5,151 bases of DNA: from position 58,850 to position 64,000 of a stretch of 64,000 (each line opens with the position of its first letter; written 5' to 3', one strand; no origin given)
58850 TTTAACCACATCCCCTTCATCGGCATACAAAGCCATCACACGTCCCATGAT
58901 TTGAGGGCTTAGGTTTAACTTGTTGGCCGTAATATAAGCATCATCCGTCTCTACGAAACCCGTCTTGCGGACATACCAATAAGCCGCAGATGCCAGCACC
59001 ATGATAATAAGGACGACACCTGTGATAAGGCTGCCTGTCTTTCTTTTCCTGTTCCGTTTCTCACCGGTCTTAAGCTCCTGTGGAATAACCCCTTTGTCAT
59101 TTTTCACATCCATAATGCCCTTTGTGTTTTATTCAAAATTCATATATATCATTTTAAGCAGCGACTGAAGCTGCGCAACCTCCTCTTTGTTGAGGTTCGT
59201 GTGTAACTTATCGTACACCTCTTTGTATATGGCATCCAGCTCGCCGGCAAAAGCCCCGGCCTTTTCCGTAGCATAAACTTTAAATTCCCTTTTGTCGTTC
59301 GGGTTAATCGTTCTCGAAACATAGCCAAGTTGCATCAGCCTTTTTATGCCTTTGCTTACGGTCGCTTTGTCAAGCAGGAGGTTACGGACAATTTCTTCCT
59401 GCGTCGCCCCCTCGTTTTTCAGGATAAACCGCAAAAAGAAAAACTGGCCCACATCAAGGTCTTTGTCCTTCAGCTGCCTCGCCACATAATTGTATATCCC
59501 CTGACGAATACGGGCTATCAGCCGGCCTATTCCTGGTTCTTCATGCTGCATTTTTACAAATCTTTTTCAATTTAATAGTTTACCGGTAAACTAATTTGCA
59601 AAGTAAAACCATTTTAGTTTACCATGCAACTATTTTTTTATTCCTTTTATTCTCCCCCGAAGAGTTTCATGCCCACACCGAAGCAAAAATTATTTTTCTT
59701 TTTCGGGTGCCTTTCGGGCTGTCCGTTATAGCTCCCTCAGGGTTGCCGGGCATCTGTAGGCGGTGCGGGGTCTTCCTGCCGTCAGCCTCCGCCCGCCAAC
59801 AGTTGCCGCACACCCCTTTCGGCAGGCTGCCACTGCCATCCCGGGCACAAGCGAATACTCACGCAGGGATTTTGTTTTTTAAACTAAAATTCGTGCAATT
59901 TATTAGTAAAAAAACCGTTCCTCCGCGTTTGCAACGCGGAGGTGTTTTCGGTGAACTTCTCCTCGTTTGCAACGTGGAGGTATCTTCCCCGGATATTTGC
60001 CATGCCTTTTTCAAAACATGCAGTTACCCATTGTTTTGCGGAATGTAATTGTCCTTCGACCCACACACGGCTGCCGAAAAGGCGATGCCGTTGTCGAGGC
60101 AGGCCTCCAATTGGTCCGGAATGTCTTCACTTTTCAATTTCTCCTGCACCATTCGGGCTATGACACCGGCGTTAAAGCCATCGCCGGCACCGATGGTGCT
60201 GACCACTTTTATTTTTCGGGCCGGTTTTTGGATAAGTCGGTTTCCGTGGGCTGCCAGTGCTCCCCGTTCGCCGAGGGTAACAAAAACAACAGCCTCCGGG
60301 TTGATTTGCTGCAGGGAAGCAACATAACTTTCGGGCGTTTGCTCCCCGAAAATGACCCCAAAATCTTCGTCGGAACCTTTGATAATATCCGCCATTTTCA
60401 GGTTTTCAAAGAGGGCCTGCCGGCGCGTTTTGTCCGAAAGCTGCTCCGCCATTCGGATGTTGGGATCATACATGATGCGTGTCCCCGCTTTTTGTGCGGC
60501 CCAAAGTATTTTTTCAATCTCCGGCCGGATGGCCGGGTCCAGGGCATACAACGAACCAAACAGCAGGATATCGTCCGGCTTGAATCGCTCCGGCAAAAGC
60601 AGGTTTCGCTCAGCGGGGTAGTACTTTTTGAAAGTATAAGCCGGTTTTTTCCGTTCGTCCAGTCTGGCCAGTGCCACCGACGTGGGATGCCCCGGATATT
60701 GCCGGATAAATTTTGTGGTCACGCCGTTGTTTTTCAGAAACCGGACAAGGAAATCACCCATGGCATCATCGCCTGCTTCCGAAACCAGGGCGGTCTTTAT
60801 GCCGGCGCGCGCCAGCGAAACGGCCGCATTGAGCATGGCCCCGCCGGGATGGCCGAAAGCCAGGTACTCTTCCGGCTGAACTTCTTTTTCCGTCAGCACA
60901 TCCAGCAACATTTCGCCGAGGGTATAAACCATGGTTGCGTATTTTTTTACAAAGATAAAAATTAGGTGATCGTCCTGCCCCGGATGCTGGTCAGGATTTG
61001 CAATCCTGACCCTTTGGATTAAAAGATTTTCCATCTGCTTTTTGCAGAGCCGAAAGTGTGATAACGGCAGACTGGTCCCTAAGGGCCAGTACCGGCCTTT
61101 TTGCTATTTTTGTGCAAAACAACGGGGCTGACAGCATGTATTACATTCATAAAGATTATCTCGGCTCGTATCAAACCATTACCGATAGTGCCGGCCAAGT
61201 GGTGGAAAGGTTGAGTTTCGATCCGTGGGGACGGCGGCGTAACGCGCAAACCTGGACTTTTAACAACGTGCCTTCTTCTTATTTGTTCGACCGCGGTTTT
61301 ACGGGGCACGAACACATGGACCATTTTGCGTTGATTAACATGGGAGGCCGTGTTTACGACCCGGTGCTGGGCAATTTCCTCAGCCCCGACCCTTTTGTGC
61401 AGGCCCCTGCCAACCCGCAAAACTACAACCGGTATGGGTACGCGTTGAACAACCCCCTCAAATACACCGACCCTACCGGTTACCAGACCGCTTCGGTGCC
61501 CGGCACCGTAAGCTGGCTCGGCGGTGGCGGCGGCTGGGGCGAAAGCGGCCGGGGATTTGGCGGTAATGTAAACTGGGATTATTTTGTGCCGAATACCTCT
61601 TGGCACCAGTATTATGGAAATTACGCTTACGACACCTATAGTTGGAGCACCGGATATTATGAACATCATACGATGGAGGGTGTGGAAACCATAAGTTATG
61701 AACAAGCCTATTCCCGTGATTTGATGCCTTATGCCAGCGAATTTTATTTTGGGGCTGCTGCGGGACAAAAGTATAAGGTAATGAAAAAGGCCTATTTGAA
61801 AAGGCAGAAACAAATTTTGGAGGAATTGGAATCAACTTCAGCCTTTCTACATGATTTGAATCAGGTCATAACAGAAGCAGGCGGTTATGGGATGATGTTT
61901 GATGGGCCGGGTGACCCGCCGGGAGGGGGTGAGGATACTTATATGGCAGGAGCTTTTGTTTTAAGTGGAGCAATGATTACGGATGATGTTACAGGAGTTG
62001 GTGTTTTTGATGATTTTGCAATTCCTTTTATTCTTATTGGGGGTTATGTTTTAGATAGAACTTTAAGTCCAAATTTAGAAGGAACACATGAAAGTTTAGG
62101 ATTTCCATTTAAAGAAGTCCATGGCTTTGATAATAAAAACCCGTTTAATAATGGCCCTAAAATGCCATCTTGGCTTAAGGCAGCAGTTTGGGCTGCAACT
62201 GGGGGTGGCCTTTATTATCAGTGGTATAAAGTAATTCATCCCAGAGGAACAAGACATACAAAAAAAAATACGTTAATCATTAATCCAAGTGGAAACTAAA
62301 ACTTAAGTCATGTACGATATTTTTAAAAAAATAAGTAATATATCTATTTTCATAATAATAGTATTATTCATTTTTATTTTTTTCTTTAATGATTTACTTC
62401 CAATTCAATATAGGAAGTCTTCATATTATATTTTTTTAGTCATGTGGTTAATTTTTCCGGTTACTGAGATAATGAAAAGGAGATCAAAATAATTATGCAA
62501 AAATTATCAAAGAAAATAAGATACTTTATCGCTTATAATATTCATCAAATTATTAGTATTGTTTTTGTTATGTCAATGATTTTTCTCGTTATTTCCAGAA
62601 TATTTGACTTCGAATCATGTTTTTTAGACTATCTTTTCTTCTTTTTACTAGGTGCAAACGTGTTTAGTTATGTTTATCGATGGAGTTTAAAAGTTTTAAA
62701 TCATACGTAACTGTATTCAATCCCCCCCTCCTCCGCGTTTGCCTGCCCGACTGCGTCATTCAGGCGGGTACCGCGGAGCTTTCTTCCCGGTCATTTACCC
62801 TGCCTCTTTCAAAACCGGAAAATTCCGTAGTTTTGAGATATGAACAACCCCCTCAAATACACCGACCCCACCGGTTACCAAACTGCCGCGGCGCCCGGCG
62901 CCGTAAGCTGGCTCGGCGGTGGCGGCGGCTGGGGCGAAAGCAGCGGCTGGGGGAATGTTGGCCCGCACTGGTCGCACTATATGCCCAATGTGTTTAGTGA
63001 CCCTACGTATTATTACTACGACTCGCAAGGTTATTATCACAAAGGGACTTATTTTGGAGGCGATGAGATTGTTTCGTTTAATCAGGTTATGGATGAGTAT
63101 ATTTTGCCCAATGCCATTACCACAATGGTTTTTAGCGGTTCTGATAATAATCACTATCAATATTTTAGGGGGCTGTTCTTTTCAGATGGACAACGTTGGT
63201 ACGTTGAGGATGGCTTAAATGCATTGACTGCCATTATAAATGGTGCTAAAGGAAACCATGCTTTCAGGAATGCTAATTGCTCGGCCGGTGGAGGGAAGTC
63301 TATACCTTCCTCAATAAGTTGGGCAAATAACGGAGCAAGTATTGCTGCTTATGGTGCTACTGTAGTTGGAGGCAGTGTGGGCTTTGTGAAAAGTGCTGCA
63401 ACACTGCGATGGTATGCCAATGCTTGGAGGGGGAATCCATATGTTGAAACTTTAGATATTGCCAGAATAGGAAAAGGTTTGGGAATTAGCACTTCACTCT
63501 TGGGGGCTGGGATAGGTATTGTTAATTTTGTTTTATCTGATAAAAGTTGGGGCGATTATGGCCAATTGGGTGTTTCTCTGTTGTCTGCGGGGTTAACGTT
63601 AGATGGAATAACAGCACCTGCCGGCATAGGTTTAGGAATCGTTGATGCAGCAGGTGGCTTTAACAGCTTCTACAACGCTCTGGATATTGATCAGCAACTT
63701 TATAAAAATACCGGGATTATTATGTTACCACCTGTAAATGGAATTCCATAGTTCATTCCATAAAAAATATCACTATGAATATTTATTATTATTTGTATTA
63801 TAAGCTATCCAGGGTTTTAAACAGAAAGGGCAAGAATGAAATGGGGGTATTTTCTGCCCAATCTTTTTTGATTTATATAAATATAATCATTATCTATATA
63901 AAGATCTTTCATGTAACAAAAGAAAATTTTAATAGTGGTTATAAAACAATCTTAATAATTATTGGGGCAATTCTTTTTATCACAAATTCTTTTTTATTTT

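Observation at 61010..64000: Headless Rhs locus: two orphan toxin cassettes with mini membrane ORFs but no Rhs shell gene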

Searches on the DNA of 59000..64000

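Call 91: search_rna_families(source=window, start=59000, end=64000, threshold=evalue, max_evalue=1)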
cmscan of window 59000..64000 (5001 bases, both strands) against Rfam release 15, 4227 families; matches with E-value up to 1: 2.
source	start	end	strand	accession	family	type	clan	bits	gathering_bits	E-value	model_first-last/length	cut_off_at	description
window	59708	59850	-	RF01705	Flavo-1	Gene; sRNA;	-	30.1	42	0.0018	1-76/76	no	Flavo-1 RNA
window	62444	62544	-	RF02706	TeloSII_ncR30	Gene; sRNA;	-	17.9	86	0.78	1-226/226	no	TeloSII non coding RNA 30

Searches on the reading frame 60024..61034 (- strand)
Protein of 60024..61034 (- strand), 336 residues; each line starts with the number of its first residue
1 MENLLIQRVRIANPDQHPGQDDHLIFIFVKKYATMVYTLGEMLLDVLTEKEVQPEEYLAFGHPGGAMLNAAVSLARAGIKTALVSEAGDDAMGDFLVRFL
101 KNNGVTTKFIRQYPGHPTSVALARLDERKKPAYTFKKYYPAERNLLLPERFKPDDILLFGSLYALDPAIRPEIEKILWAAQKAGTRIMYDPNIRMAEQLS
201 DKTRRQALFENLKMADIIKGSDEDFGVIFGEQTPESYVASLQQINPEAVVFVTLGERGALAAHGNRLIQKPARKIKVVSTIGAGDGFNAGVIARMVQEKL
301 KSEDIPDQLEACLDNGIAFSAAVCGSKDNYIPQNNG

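Call 9: search_protein_families(library=pfam, proteins=[window:60024-61034:-], max_evalue=0.1)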
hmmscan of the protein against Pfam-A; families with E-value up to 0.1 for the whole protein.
window:60024-61034:- (336 aa): 1 family
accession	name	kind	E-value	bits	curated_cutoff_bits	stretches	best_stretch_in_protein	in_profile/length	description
PF00294.29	PfkB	-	1.3e-41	143.3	25.8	1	62-329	34-295/302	pfkB family carbohydrate kinase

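Call 10: search_protein_families(library=ncbifam, proteins=[window:60024-61034:-], max_evalue=0.1)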
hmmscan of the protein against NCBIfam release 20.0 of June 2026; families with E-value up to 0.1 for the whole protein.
window:60024-61034:- (336 aa): 25 families
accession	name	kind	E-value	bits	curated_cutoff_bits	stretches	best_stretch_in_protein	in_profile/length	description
NF006957.1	PRK09434.1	equivalog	1.6e-38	132.9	450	1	35-314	3-277/302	fructokinase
TIGR04382.1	myo_inos_iolC_N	equivalog_domain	4.4e-29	101.7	300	1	64-299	34-273/309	5-dehydro-2-deoxygluconokinase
TIGR02152.1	D_ribokin_bact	equivalog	4.3e-20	72.2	299.65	2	63-128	34-99/298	ribokinase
NF007321.0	PRK09813.1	equivalog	9.2e-20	71.2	247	1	61-324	21-255/261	fructoselysine 6-kinase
NF041332.1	KDG_KDGal_kin_Halo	equivalog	7.7e-19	68.3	440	2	164-299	140-275/320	bifunctional 2-dehydro-3-deoxygluconokinase/2-dehydro-3-deoxygalactonokinase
NF040938.1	KDG_KDGal_kin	equivalog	9e-17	61.1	400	2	180-299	150-266/305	bifunctional 2-dehydro-3-deoxygluconokinase/2-dehydro-3-deoxygalactonokinase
NF041633.1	trifunc_aldol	exception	2.8e-16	59.1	700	2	32-111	240-320/580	KHG/KDPG aldolase/sugar kinase fusion protein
NF049991.1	TagKinase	equivalog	7.8e-16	57.8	420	1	37-293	11-273/321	tagatose kinase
NF053626.1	RibKinHalex1628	equivalog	8.7e-16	58.3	330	1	64-316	38-265/293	ATP-dependent ribose-1-phosphate kinase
NF052444.1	DhDoxglucKinKdgK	equivalog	6.4e-14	52.1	400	1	61-297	22-271/303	2-dehydro-3-deoxygluconokinase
NF047869.1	myo_kin_aldol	exception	6.5e-14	51.2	600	2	63-131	38-106/586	bifunctional 5-dehydro-2-deoxygluconokinase/5-dehydro-2-deoxyphosphogluconate aldolase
TIGR03168.1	1-PFK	subfamily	8.6e-14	51.1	216.4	1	206-332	167-290/305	hexose kinase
NF008353.0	PRK11142.1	equivalog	1.1e-13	51.4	341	1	63-301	38-269/307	ribokinase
TIGR03828.1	pfkB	equivalog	4.4e-13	48.9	292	1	207-333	168-291/305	1-phosphofructokinase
NF041134.1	R1P_kin_Thcocales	equivalog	2e-10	40.6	500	2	60-129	33-101/291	ADP-dependent ribose-1-phosphate kinase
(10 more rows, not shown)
